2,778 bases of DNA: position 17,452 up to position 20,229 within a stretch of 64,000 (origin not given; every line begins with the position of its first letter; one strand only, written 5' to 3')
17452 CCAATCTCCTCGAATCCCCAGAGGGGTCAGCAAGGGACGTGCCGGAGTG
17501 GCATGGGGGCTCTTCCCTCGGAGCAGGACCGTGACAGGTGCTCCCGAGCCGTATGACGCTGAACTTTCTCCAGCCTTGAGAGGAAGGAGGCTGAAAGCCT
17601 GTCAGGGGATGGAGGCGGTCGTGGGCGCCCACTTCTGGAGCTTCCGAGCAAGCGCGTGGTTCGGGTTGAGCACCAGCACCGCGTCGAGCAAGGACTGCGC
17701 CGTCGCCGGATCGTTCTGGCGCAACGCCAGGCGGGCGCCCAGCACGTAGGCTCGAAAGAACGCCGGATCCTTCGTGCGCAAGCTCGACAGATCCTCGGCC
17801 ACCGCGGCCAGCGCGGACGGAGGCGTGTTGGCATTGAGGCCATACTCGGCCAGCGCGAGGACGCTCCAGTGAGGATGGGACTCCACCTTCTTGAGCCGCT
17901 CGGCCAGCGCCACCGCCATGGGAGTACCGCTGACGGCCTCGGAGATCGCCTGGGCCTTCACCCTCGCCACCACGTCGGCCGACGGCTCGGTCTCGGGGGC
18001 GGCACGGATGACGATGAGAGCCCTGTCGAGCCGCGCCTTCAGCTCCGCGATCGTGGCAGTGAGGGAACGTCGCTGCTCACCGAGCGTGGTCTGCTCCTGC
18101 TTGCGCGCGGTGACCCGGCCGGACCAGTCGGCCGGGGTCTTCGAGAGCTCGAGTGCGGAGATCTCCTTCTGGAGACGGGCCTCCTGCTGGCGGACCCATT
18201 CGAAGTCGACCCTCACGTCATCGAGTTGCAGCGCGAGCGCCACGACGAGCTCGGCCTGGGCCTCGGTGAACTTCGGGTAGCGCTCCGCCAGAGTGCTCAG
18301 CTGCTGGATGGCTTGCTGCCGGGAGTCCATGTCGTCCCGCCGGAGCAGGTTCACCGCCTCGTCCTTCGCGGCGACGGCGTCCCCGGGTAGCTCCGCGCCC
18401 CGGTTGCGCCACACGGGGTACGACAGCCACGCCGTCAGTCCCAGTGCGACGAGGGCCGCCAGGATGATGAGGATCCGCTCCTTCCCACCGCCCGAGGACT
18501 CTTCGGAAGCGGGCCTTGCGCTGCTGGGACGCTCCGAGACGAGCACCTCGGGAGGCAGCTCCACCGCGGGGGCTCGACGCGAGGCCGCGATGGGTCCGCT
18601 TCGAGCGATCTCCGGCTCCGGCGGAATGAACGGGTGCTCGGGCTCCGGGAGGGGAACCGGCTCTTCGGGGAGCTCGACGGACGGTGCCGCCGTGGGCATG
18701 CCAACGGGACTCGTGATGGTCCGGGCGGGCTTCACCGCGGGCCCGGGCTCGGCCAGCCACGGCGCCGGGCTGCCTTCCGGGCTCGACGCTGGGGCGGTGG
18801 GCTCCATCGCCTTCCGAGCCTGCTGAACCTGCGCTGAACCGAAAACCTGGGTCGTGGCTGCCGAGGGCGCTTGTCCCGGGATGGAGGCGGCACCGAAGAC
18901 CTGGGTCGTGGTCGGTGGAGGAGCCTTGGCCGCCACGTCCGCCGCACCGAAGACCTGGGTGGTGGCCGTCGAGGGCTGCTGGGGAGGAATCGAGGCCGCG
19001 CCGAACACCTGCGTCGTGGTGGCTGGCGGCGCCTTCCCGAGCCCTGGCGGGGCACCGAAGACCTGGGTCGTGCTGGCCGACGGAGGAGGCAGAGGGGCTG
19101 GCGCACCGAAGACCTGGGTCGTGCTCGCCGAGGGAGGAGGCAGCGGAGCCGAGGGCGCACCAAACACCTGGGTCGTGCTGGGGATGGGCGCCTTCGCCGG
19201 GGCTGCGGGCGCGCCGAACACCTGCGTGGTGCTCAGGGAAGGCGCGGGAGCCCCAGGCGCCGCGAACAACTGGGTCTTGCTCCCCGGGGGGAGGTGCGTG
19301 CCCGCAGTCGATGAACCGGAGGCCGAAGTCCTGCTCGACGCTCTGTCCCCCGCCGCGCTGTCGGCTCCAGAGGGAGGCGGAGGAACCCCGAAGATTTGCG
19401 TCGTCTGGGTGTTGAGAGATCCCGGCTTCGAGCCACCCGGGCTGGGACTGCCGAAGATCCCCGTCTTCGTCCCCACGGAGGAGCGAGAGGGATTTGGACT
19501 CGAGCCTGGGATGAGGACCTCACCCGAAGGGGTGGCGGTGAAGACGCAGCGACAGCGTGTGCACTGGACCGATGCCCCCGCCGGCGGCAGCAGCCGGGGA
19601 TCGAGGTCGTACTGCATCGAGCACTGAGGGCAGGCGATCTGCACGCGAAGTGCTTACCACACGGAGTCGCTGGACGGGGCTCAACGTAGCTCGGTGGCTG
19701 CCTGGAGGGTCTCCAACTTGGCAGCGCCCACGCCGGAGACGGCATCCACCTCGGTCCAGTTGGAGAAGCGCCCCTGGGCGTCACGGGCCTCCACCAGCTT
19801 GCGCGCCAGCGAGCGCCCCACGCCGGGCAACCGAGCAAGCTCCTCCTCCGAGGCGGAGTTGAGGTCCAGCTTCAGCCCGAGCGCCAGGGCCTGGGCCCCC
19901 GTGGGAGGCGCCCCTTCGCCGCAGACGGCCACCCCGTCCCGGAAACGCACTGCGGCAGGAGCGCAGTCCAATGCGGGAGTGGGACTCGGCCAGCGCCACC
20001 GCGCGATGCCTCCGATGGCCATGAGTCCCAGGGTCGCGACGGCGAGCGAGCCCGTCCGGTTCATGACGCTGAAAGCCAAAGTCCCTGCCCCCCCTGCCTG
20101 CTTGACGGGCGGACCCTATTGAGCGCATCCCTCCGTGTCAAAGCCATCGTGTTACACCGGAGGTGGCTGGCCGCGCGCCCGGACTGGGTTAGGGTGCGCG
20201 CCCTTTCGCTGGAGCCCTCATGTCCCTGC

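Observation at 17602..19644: Zinc-ribbon / FG-repeat / TM / TPR protein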

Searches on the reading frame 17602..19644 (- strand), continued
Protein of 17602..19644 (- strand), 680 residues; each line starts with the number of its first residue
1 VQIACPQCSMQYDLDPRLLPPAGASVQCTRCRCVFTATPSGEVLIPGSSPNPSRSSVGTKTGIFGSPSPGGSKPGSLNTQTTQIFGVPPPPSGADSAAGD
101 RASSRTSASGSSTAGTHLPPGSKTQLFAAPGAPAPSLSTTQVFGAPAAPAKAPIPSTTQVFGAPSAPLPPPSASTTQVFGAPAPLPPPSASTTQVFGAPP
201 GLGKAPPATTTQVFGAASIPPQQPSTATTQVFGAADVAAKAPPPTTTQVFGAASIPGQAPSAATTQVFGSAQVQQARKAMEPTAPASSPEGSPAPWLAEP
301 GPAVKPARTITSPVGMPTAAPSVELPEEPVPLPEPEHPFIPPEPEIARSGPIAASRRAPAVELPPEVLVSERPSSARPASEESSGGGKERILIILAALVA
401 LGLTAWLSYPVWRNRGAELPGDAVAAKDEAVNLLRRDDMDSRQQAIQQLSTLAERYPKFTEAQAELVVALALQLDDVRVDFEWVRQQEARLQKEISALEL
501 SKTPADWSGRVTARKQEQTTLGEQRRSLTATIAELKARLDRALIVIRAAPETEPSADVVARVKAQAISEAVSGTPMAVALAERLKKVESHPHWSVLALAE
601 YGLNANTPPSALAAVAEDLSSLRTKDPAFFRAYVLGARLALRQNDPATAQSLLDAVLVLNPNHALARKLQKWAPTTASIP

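Call 68: list_cluster_members(proteins=[P0291, P0293, P0184])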
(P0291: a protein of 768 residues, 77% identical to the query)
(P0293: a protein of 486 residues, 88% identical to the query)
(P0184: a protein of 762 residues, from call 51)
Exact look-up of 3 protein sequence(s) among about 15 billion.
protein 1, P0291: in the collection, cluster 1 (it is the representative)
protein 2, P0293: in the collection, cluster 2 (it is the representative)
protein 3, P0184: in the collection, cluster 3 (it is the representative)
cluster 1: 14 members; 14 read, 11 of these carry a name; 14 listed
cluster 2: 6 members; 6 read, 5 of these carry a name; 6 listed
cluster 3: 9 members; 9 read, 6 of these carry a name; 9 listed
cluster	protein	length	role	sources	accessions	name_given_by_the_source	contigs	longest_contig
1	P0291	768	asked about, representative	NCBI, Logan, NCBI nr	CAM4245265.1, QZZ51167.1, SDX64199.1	Tetratricopeptide repeat protein [Myxococcus xanthus] | hypothetical protein MyxoNM_18345 [Myxococcus xanthus]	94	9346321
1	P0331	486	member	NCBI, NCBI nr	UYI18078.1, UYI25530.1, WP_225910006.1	tetratricopeptide repeat protein [Myxococcus xanthus] | hypothetical protein [Myxococcus xanthus]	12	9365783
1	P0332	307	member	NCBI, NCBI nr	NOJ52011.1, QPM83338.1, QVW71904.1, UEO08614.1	hypothetical protein HK404_05280 [Myxococcus xanthus] | hypothetical protein [Myxococcus xanthus]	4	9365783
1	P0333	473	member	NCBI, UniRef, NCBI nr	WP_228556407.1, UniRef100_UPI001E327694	lipopolysaccharide assembly protein LapB [Myxococcus sp. CA005] | tetratricopeptide repeat protein n=1 Tax=Myxococcus TaxID=32 RepID=UPI001E327694 | hypothetical protein [Myxococcus sp. CA005]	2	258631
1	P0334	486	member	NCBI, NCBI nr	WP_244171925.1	tetratricopeptide repeat protein [Myxococcus virescens] | hypothetical protein [Myxococcus virescens]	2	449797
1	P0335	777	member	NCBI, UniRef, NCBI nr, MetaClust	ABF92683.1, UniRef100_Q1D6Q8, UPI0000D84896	hypothetical protein MXAN_3468 [Myxococcus xanthus DK 1622] | Zinc finger/thioredoxin putative domain-containing protein n=2 Tax=Myxococcus xanthus ... | status=active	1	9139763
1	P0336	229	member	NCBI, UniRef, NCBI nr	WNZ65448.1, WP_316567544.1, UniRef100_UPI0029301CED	hypothetical protein QEG98_18560 [Myxococcus sp. MxC21-1] | hypothetical protein n=1 Tax=Myxococcus sp. MxC21-1 TaxID=3041439 RepID=UPI0029301CED | hypothetical protein [Myxococcus sp. MxC21-1]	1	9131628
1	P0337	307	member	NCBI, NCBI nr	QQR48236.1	hypothetical protein JKA73_17185 [Myxococcus xanthus]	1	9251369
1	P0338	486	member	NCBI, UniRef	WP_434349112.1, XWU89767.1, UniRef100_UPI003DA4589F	hypothetical protein ACN6A1_19075 [Myxococcus virescens] | tetratricopeptide repeat protein n=1 Tax=Myxococcus virescens TaxID=83456 ...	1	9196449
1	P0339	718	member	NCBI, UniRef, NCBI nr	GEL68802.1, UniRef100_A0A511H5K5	hypothetical protein MVI01_05860 [Myxococcus virescens] | Tetratricopeptide repeat protein n=1 Tax=Myxococcus virescens TaxID=83456 ...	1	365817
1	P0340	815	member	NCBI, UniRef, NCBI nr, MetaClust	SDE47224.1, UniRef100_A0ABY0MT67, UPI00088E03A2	hypothetical protein SAMN04488504_107162 [Myxococcus virescens] | Zinc finger/thioredoxin putative domain-containing protein n=2 Tax=Myxococcus virescens ... | status=active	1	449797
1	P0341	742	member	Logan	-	-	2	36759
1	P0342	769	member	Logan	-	-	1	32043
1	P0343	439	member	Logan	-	-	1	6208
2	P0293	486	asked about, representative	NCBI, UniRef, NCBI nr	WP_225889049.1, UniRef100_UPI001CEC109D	hypothetical protein [Myxococcus xanthus] | hypothetical protein n=1 Tax=Myxococcus xanthus TaxID=34 RepID=UPI001CEC109D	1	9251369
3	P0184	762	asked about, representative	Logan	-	-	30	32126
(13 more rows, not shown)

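Call 73: find_encoding_contigs(protein=P0291, flank=10000, max_places=2)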
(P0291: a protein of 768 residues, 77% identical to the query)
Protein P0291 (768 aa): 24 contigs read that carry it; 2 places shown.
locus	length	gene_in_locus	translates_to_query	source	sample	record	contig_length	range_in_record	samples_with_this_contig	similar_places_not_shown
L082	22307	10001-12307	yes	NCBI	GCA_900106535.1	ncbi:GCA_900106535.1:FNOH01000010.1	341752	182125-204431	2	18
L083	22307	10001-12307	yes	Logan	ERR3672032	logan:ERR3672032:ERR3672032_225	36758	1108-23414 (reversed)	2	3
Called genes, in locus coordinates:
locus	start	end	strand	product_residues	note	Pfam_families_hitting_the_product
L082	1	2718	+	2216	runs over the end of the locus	PF00698:Acyl_transf_1, PF00109:ketoacyl-synt, PF02801:Ketoacyl-synt_C, PF16197:KAsynt_C_assoc, PF00109:ketoacyl-synt, PF08659:KR, PF00106:adh_short (weak), PF13561:adh_short_C2 (weak), +1 more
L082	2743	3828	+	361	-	PF00487:FA_desaturase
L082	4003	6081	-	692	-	-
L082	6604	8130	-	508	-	PF00221:Lyase_aromatic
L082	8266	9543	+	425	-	PF00696:AA_kinase, PF01842:ACT, PF22468:ACT_9 (weak), PF01842:ACT (weak), PF13840:ACT_7, PF22468:ACT_9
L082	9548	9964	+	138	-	PF12836:HHH_3, PF00633:HHH (weak)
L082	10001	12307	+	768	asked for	PF13717:Zn_ribbon_4 (weak)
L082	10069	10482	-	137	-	-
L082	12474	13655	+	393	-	PF13506:Glyco_transf_21, PF00535:Glycos_transf_2, PF13641:Glyco_tranf_2_3, PF13632:Glyco_trans_2_3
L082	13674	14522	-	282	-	PF05257:CHAP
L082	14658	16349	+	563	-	-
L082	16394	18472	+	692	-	PF00580:UvrD-helicase, PF01443:Viral_helicase1 (faint), PF13245:AAA_19, PF13604:AAA_30 (faint), PF13361:UvrD_C, PF13538:UvrD_C_2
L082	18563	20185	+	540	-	PF00012:HSP70, PF06723:MreB_Mbl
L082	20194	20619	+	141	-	-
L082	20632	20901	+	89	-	-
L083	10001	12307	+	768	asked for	PF13717:Zn_ribbon_4 (weak)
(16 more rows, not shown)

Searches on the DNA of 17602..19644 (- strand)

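Call 7: search_dna_similar(query=window:17602-19644:-, collection=plasmids, mode=near, max_rows=5)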
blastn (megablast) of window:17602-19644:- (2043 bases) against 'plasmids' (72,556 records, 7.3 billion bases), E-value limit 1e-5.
No match.

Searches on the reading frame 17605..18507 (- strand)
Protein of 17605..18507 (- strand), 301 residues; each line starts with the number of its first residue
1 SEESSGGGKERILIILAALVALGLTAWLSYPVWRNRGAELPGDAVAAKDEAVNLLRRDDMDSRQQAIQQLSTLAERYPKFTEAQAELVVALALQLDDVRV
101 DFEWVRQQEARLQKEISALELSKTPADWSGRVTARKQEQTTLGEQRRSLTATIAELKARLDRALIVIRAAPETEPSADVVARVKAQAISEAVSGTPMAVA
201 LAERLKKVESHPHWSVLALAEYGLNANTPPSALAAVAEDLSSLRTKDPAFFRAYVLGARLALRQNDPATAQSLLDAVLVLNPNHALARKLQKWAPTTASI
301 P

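Call 34: predict_structure(alignment_id=A2)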
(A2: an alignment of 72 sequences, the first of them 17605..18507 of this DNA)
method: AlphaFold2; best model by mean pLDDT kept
length: 301 residues; sequences in the alignment: 72
mean_pLDDT: 93.2   pTM: 0.85
mean pLDDT of the five models: 93.2, 92.5, 91.9, 91.8, 91.0
residues with pLDDT >= 90: 258; 70-90: 22; 50-70: 16; < 50: 5
segments of 3 or more residues with pLDDT < 50: 1-3
pLDDT, mean of each block of 10 residues (from residue 1): 59 91 87 63 96 97 98 97 98 98 96 97 97 98 98 98 96 92 98 98 98 98 96 97 97 98 95 98 97 76 40
secondary structure, 60 per line:
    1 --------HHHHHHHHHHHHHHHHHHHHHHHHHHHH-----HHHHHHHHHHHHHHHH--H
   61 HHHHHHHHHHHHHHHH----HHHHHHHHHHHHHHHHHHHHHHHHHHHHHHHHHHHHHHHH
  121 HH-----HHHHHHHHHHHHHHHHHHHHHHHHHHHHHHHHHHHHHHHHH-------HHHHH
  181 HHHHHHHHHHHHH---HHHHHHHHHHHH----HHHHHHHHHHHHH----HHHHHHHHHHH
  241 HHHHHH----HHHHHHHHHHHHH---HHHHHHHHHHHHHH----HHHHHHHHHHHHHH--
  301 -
elements in order: H9-36 H42-57 H60-76 H81-122 H128-168 H176-193 H197-208 H213-225 H230-246 H251-263 H267-280 H285-298

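Call 51: search_protein_representatives(alignment_id=A4)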
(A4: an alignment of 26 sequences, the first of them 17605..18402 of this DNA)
Query: 26 sequences, 266 profile positions. Proteins with E-value up to 0.001 (for the whole library): 418; up to 1e-10: 262; up to 1e-30: 174. The best 150 are listed.
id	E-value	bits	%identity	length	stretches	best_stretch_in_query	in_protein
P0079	2.8e-94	331.9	-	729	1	3-263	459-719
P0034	2.4e-93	328.8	-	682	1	1-260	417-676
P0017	9.2e-93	326.9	-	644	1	2-265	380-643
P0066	9.6e-93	326.9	-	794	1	1-263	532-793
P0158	1.8e-92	326.0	-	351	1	1-265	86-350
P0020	2.8e-92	325.3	-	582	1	1-264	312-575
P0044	3.8e-92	324.9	-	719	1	1-264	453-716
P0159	6.9e-90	317.5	-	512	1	1-262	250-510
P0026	8.1e-90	317.3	-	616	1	1-265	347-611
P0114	2.2e-89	315.8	-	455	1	1-264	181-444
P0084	1.5e-88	313.1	-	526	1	1-263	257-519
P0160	7.6e-87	307.5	-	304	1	1-264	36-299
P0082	1.3e-86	306.8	-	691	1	5-264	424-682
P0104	1.8e-86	306.3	-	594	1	1-264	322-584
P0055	5.8e-86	304.6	-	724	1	2-265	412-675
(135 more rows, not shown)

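Call 75: search_solved_structures(query=A4, max_evalue=1)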
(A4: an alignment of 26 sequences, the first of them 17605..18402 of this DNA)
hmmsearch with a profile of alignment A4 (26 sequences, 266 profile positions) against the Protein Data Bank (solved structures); distinct sequences matched with E-value up to 1: 18.
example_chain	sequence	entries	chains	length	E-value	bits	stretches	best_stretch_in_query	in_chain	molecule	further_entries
9up5_A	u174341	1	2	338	0.00029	23.6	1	146-243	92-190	Lipopolysaccharide assembly protein B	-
8hmc_C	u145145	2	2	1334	0.00045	23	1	194-244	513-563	Tetratricopeptide repeat protein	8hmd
4zlh_A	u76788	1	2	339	0.00081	22.1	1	153-243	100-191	Lipopolysaccharide assembly protein B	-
8v24_A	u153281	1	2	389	0.0012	21.6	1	153-243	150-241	Lipopolysaccharide assembly protein B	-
7t6d_A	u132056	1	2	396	0.0013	21.5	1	153-243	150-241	Lipopolysaccharide assembly protein B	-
7wzb_B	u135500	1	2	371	0.0046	19.7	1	159-243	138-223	Lipopolysaccharide assembly protein B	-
3upv_A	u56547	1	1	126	0.023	17.4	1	200-243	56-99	Heat shock protein STI1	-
8k83_A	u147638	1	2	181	0.16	14.6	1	7-123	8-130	De novo design protein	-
4nnz_A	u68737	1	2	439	0.18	14.4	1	112-202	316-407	Probable zinc protease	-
7qih_A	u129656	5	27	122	0.19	14.4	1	220-253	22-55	Chaperone protein YscY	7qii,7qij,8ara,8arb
6ek7_A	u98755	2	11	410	0.19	14.4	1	45-137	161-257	YaxA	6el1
8arc_A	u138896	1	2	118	0.23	14.1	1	220-253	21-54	Type III secretion protein SctY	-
5fv8_A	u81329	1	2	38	0.27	13.9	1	58-87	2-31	FOSW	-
2dq3_A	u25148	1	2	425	0.28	13.8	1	57-120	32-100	Seryl-tRNA synthetase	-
6pf2_A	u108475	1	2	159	0.38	13.4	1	30-125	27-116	Myosin, heavy polypeptide 7, cardiac muscle, beta variant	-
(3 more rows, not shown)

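Call 77: search_protein_families(library=pfam, alignment_id=A4, max_evalue=0.01)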
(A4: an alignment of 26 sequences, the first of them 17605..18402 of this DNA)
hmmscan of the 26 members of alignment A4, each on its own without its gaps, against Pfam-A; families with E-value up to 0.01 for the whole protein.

A. member 1, window:17605-18402:- (266 aa): 4 families
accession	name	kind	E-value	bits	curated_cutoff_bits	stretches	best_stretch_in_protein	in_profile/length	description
PF19178.5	DUF5860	-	3.4e-05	24.4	27.6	1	42-145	10-111/167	Family of unknown function (DUF5860)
PF13428.12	TPR_14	-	0.0012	19.8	23.5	0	218-254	3-39/44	Tetratricopeptide repeat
PF14559.12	TPR_19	-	0.0024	18.6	25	0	202-256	11-65/68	Tetratricopeptide repeat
PF13432.12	TPR_16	-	0.0055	17.6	32.7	0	223-253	4-34/65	Tetratricopeptide repeat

B. families by the number of members that match (of 26 scanned): 22 families
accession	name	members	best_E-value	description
PF14559.12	TPR_19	12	5.9e-06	Tetratricopeptide repeat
PF13428.12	TPR_14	6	5.9e-06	Tetratricopeptide repeat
PF13432.12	TPR_16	3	5.9e-06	Tetratricopeptide repeat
PF23914.1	TPR_CcmH_CycH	3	9.2e-06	Cytochrome c-type biogenesis protein H TPR domain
PF13181.12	TPR_8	3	0.00043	Tetratricopeptide repeat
PF19178.5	DUF5860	2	3.4e-05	Family of unknown function (DUF5860)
PF25014.1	NET2A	2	7e-05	NET2A-like domain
PF13174.12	TPR_6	2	0.002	Tetratricopeptide repeat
PF07719.23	TPR_2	2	0.003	Tetratricopeptide repeat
PF25063.1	ARM_TT21_C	1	0.00034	Tetratricopeptide repeat protein 21 C-terminal ARM domain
PF02403.27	Seryl_tRNA_N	1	0.00055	Seryl-tRNA synthetase N-terminal domain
PF16331.10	TolA_bind_tri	1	0.0006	TolA binding protein trimerisation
PF25062.1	ARM_TT21_N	1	0.0012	Tetratricopeptide repeat protein 21 N-terminal ARM repeat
PF12895.13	ANAPC3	1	0.0017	Anaphase-promoting complex, cyclosome, subunit 3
PF23203.1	KIF21A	1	0.0028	KIF21A-like domain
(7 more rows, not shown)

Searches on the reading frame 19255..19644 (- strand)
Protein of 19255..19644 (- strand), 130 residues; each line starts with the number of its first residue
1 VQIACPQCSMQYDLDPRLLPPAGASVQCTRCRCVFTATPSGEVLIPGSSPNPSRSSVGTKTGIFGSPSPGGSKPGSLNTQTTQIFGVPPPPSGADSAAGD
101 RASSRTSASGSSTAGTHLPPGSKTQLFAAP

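Call 42: predict_structure(alignment_id=A3)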
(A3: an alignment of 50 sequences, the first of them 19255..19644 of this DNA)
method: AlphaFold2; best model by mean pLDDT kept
length: 130 residues; sequences in the alignment: 50
mean_pLDDT: 64.8   pTM: 0.34
mean pLDDT of the five models: 64.8, 63.6, 61.3, 60.2, 60.0
residues with pLDDT >= 90: 29; 70-90: 17; 50-70: 41; < 50: 43
segments of 3 or more residues with pLDDT < 50: 52-56, 64-69, 93-100, 110-115, 120-122
pLDDT, mean of each block of 10 residues (from residue 1): 90 90 92 91 70 48 52 50 54 46 52 49 58
secondary structure, 60 per line:
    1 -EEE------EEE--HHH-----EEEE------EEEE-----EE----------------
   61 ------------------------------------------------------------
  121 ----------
elements in order: E2-4 E11-13 E24-27 E34-37

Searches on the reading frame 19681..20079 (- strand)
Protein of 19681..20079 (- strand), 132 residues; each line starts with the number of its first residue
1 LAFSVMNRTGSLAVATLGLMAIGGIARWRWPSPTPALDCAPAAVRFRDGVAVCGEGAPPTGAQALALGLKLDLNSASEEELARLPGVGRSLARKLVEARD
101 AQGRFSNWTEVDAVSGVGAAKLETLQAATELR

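Call 17: search_protein_families(library=pfam, proteins=[window:19681-20079:-], max_evalue=0.0001)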
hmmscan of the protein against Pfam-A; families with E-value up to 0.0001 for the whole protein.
window:19681-20079:- (132 aa): 3 families
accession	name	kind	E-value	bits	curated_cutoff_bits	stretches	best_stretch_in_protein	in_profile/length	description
PF12836.13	HHH_3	-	2.6e-15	56.7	27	1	70-126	5-61/65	Helix-hairpin-helix motif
PF00633.29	HHH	-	5e-07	29.7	24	1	73-97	5-29/30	Helix-hairpin-helix motif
PF14520.12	HHH_5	-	2.6e-05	25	27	0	72-98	28-54/57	Helix-hairpin-helix domain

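Call 26: search_protein_families(library=ncbifam, proteins=[window:19681-20079:-], max_evalue=0.001)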
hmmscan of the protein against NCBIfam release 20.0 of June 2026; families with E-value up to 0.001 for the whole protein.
window:19681-20079:- (132 aa): 2 families
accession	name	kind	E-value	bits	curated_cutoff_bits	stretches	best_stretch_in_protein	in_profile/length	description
TIGR01259.1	comE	subfamily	8e-12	45.2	152.35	1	70-127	59-116/120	comEA protein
TIGR00426.1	TIGR00426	subfamily_domain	4.4e-11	42.7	53.1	1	68-127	5-65/69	competence protein ComEA helix-hairpin-helix repeat region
